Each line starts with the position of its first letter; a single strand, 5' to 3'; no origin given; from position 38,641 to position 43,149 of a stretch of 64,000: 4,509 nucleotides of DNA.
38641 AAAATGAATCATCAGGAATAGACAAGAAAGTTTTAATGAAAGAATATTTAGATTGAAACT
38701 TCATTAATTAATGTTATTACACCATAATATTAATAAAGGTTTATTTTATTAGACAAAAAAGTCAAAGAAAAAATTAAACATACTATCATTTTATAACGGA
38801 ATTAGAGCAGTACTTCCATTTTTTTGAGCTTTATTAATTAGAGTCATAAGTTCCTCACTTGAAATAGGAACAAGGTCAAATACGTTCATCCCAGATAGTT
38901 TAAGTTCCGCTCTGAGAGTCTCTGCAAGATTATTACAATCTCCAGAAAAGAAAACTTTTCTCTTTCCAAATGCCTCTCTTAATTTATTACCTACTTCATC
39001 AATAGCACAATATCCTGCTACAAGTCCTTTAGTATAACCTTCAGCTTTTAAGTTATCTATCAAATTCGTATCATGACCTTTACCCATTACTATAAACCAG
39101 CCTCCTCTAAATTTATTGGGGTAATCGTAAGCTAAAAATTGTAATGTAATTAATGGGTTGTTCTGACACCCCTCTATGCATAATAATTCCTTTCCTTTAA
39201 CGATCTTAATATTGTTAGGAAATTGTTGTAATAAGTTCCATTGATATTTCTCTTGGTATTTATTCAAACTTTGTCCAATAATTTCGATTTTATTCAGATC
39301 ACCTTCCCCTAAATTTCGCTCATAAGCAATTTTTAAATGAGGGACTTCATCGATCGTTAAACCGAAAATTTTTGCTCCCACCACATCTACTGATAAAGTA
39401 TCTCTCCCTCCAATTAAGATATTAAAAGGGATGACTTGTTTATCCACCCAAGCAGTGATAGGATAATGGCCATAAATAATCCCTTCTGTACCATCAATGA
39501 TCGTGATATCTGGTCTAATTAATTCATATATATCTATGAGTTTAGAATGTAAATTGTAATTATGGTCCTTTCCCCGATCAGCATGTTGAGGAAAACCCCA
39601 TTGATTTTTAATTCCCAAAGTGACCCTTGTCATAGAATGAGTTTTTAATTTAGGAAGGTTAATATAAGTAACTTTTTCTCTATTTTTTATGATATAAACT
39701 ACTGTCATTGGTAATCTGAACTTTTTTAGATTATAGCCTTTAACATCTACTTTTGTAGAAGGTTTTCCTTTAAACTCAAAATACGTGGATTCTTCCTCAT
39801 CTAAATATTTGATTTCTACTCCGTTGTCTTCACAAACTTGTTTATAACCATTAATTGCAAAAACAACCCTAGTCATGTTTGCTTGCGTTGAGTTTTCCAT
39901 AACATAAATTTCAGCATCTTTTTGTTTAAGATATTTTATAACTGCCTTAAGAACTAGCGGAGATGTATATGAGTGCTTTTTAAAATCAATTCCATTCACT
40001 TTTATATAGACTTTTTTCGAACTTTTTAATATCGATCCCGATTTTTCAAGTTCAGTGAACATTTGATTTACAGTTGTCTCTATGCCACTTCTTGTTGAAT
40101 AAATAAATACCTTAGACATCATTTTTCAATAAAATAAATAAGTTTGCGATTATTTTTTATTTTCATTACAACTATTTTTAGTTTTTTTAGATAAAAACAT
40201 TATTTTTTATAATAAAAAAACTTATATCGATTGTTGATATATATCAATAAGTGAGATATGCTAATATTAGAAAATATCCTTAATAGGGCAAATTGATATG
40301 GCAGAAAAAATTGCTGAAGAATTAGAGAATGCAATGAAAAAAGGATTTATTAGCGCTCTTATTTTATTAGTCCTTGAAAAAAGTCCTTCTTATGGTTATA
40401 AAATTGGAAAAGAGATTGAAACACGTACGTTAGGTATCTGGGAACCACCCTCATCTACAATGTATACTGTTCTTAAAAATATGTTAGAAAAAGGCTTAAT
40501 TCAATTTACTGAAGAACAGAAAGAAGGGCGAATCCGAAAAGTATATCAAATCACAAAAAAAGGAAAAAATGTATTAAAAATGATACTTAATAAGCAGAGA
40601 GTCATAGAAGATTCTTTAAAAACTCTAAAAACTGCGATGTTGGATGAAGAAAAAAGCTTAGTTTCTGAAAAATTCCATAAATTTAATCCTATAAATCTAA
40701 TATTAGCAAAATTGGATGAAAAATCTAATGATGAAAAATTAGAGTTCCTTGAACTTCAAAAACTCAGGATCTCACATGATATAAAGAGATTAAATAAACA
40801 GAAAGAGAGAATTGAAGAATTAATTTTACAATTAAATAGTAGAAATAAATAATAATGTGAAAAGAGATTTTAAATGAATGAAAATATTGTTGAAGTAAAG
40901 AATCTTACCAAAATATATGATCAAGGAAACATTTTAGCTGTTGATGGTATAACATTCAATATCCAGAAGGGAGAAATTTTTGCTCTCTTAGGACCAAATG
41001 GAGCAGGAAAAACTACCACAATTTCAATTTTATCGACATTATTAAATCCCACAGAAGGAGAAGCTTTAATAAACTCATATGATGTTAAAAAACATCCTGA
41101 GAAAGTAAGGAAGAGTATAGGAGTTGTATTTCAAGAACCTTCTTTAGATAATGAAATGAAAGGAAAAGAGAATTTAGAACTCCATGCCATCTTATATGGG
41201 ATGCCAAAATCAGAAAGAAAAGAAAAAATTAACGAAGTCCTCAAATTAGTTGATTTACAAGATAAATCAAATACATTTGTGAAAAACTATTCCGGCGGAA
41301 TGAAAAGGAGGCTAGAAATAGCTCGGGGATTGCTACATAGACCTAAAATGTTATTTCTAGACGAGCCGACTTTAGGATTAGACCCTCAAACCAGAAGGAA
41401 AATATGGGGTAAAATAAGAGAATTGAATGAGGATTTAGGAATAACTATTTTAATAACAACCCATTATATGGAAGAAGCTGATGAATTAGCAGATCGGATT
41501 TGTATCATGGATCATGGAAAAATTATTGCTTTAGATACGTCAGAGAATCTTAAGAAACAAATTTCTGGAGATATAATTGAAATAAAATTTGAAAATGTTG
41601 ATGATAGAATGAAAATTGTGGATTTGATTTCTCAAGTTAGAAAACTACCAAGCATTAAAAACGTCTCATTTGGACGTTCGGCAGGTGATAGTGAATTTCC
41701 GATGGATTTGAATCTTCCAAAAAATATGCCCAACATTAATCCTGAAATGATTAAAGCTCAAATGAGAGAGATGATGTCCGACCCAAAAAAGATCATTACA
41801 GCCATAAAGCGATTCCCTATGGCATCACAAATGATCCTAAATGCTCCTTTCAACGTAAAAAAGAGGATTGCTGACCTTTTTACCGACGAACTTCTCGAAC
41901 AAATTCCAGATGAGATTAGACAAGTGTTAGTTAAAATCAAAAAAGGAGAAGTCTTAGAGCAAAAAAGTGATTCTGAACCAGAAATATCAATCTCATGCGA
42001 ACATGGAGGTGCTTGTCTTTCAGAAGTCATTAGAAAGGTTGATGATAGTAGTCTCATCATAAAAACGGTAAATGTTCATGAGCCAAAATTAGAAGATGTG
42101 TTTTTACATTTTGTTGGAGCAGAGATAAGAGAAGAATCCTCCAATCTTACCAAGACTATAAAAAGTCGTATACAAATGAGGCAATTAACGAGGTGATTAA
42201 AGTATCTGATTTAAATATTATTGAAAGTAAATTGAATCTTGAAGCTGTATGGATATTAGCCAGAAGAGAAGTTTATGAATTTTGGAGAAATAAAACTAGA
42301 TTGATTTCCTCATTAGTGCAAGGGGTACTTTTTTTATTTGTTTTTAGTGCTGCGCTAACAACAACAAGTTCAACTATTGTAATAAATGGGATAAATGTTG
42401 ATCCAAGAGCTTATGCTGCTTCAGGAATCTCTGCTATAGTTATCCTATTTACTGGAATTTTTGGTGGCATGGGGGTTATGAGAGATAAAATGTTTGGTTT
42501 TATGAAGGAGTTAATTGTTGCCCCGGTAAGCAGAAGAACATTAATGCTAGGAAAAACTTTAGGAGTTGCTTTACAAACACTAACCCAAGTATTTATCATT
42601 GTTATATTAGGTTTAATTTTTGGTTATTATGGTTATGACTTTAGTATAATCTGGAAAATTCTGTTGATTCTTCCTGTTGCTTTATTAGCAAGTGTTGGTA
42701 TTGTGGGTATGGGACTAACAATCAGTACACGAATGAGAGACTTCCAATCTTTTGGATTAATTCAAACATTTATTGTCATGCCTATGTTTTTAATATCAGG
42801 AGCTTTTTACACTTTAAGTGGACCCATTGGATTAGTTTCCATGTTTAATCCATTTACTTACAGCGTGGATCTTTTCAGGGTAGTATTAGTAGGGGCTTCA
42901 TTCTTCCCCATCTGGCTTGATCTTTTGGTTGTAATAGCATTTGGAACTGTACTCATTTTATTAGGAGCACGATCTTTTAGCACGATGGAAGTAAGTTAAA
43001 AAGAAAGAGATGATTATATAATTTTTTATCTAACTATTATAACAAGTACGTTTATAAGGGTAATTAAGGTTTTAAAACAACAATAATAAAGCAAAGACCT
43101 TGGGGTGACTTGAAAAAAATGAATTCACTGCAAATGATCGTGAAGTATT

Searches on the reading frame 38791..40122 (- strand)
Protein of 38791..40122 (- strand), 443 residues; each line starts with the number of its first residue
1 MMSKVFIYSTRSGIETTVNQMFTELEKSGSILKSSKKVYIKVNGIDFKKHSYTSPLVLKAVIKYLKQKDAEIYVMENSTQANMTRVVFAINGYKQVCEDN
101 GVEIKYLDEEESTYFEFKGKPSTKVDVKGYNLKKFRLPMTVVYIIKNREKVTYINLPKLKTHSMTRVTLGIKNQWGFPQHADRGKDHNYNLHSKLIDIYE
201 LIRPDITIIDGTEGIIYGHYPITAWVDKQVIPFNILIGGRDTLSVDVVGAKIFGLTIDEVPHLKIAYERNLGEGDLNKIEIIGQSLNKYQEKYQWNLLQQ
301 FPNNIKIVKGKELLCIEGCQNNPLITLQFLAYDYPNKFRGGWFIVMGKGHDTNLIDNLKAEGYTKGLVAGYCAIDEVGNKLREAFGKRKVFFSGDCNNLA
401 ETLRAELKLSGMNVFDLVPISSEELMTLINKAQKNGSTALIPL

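Call 60: search_protein_families(library=pfam, proteins=[window:38791-40122:-], max_evalue=0.001)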
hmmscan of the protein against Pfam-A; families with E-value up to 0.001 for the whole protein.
window:38791-40122:- (443 aa): 1 family
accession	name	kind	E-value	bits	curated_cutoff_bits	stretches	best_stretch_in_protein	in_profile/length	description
PF04015.17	DUF362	-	1.6e-33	116.9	24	1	38-250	1-199/200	Domain of unknown function (DUF362)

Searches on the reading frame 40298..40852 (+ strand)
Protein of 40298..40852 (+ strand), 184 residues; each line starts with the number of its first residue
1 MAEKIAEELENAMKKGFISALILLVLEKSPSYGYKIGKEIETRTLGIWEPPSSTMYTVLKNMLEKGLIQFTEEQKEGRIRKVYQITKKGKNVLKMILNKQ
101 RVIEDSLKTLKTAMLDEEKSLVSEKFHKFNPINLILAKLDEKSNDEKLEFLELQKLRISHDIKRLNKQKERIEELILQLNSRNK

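Call 60: search_protein_families(library=pfam, proteins=[window:40298-40852:+], max_evalue=0.001)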
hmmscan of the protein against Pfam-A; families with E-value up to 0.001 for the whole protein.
window:40298-40852:+ (184 aa): 1 family
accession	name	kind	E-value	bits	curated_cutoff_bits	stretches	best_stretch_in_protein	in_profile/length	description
PF03551.20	PadR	-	2.9e-19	69.3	27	1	22-94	1-74/75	Transcriptional regulator PadR-like family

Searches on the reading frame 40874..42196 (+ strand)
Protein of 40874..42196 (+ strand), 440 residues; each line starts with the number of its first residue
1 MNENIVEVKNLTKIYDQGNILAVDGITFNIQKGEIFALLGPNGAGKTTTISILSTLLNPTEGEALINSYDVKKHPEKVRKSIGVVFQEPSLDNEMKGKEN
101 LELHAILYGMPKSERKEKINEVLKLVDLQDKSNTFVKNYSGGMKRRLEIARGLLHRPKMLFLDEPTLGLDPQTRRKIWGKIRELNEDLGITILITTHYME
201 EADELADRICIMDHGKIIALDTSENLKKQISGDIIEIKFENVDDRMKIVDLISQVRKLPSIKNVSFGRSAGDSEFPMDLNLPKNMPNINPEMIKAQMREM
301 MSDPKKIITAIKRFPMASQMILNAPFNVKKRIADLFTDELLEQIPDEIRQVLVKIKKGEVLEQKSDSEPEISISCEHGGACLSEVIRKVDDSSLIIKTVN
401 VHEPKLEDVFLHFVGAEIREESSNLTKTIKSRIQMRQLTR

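Call 3: search_protein_families(library=pfam, proteins=[window:40874-42196:+], max_evalue=0.01)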
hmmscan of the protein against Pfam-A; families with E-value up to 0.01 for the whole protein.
window:40874-42196:+ (440 aa): 9 families
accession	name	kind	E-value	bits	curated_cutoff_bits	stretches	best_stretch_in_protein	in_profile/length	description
PF00005.33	ABC_tran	-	1.4e-36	126.5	25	1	24-166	2-136/137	ABC transporter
PF13304.12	AAA_21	-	1.8e-11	45.1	27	2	138-197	237-298/304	AAA domain, putative AbiEii toxin, Type IV TA system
PF13175.12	AAA_15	-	3.8e-05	23.9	32.1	0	35-88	25-85/374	AAA ATPase domain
PF03215.21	Rad17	-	6.2e-05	23.5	23.8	1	29-137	41-147/186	Rad17 P-loop domain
PF13732.12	DrrA1-3_C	-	0.00021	22.4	27.4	0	360-414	30-81/81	ATP-binding protein DrrA1-3-like, C-terminal domain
PF13555.12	AAA_29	-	0.00084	19.5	27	1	24-61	13-50/61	P-loop containing region of AAA domain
PF00448.28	SRP54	-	0.0018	18.4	22.7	1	35-71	3-39/196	SRP54-type protein, GTPase domain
PF02463.25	SMC_N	-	0.0045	16.9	40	0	34-205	25-208/220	RecF/RecN/SMC N terminal domain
PF13476.12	AAA_23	-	0.0048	18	27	0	23-133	10-122/201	AAA domain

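Call 70: search_solved_structures(query=window:40874-42193:+, max_evalue=1e-20, show_alignments=1)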
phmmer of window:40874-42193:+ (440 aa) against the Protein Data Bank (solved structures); distinct sequences matched with E-value up to 1e-20: 231 (the best 60 are shown).
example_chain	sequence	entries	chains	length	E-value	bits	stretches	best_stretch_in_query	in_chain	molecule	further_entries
4yer_A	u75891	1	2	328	4.9e-86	292.5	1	3-260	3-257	ABC transporter ATP-binding protein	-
7w01_A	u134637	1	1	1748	5.2e-86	292.4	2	6-229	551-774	Phospholipid-transporting ATPase ABCA3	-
7w02_A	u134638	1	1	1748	3.5e-85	289.7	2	6-229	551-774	Phospholipid-transporting ATPase ABCA3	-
7tby_A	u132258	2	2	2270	1.2e-82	281.3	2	6-243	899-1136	ATP-binding cassette, sub-family A (ABC1), member 1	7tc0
7tdt_A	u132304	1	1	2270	1.2e-82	281.3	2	6-243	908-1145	Phospholipid-transporting ATPase ABCA1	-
7tbz_A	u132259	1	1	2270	1.3e-82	281.3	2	6-243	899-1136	ATP-binding cassette, sub-family A (ABC1), member 1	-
5xjy_A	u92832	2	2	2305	1.3e-82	281.2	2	6-243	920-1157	ATP-binding cassette sub-family A member 1 | Phospholipid-transporting ATPase ABCA1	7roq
7tbw_A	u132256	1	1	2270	8.5e-82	278.6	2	6-243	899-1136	ATP-binding cassette, sub-family A (ABC1), member 1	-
7lkp_A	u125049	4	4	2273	1.3e-77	264.8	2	7-227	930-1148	Retinal-specific phospholipid-transporting ATPase ABCA4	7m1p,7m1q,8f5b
7e7i_A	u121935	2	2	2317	1.4e-77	264.7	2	7-227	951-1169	Retinal-specific phospholipid-transporting ATPase ABCA4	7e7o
7lkz_A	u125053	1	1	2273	8.9e-77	262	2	7-227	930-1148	Retinal-specific phospholipid-transporting ATPase ABCA4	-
7e7q_A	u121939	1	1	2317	9.4e-77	261.9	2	7-227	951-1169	Retinal-specific phospholipid-transporting ATPase ABCA4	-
8edw_A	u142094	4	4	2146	3.4e-68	233.8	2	5-230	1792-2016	Phospholipid-transporting ATPase ABCA7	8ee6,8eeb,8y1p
8eop_A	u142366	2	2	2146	2.3e-67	231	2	5-230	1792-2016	Phospholipid-transporting ATPase ABCA7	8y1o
1vpl_A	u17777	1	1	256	5.5e-43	150.7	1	6-242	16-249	ABC transporter, ATP-binding protein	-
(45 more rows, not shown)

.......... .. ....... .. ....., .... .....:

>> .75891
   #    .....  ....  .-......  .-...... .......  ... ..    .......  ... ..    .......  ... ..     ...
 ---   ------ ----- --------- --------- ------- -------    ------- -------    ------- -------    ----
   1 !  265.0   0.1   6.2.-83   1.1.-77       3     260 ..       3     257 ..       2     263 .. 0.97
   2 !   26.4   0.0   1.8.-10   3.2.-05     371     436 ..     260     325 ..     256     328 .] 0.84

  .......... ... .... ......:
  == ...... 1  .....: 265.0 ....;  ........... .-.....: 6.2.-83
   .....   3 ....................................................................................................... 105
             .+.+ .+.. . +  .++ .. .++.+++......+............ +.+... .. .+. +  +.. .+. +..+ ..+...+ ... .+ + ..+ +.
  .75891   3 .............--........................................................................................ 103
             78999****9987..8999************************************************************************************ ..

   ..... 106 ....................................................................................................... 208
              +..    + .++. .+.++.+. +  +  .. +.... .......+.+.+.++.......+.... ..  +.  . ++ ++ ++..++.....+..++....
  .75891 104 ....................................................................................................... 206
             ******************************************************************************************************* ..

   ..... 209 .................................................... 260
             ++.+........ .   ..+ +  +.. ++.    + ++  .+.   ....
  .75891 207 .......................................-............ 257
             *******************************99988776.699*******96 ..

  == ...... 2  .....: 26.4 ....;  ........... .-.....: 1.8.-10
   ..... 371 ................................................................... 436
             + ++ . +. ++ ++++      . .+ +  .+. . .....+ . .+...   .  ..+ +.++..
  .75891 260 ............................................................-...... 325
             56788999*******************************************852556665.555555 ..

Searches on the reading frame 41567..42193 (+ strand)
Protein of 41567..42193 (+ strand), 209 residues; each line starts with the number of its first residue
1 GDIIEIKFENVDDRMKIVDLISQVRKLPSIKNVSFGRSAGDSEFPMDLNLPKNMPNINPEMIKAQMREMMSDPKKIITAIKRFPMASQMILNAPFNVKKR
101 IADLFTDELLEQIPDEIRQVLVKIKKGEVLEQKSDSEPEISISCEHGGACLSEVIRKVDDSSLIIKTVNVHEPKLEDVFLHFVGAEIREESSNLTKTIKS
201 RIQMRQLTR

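Call 17: search_protein_families(library=pfam, proteins=[window:41567-42193:+], max_evalue=10)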
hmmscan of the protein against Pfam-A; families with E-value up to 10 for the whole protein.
seq(209 aa): 1 family
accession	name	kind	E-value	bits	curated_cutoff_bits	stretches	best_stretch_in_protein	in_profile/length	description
PF13732.12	DrrA1-3_C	-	0.00076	20.6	27.4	1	129-183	30-81/81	ATP-binding protein DrrA1-3-like, C-terminal domain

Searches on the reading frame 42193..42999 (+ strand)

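Call 3: search_protein_families(library=pfam, proteins=[window:42193-42999:+], max_evalue=0.01)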
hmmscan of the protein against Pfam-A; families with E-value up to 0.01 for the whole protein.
window:42193-42999:+ (268 aa): 4 families
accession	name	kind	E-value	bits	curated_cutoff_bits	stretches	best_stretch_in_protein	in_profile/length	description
PF01061.29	ABC2_membrane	-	3.5e-24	86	26.9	1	18-232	2-210/211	ABC-2 type transporter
PF12698.13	ABC2_membrane_3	-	1.7e-16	60.7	31.6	1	74-259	163-346/347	ABC-2 family transporter protein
PF12730.13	ABC2_membrane_4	-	6.6e-06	26.7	27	1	29-194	5-174/179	ABC-2 family transporter protein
PF12679.13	ABC2_membrane_2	-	0.0026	17.5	27.2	1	20-266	1-282/283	ABC-2 family transporter protein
